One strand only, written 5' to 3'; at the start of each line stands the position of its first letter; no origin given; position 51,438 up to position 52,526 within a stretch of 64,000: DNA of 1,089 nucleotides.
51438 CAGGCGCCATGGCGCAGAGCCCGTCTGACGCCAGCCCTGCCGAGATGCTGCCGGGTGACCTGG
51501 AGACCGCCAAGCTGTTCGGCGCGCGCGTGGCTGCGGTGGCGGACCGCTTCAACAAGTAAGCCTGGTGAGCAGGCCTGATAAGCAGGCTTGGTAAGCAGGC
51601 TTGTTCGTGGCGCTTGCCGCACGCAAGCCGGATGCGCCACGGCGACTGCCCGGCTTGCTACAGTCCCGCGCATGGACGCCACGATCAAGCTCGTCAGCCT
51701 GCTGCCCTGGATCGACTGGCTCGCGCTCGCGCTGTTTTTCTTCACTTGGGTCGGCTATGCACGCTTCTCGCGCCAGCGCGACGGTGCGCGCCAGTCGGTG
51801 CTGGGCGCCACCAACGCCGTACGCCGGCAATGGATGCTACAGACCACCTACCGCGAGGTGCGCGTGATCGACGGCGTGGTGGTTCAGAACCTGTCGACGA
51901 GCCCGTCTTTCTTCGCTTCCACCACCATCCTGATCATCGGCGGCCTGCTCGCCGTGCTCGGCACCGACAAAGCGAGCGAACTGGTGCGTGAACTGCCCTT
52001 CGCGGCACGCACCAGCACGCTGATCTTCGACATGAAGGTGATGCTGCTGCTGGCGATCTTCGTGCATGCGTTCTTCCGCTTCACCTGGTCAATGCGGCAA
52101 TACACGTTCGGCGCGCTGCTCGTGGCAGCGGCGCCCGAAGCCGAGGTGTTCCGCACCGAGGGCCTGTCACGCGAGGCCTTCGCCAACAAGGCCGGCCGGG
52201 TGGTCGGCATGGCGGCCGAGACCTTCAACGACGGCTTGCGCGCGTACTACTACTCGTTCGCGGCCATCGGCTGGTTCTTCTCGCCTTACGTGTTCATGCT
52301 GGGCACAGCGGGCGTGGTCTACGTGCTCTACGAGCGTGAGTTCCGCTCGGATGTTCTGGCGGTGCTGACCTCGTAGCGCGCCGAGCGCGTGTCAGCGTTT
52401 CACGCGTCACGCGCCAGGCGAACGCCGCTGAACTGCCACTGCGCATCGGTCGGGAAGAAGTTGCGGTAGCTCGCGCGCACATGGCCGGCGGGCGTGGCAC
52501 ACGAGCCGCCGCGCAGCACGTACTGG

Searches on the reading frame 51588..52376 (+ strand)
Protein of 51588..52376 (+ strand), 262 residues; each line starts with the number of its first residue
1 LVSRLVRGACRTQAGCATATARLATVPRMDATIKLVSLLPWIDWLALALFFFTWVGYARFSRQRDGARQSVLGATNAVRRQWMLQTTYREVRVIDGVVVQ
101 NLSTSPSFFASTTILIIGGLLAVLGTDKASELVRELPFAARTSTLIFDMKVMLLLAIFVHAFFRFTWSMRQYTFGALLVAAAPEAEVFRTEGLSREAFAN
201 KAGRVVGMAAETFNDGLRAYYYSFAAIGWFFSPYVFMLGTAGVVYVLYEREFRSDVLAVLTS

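Call 59: search_protein_families(library=pfam, proteins=[window:51588-52376:+], max_evalue=0.00001)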
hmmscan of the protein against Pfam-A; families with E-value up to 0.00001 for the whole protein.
window:51588-52376:+ (262 aa): 1 family
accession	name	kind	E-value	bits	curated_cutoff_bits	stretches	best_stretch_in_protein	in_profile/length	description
PF04654.17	DUF599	-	1.8e-63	214.2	27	1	46-255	2-210/211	Protein of unknown function, DUF599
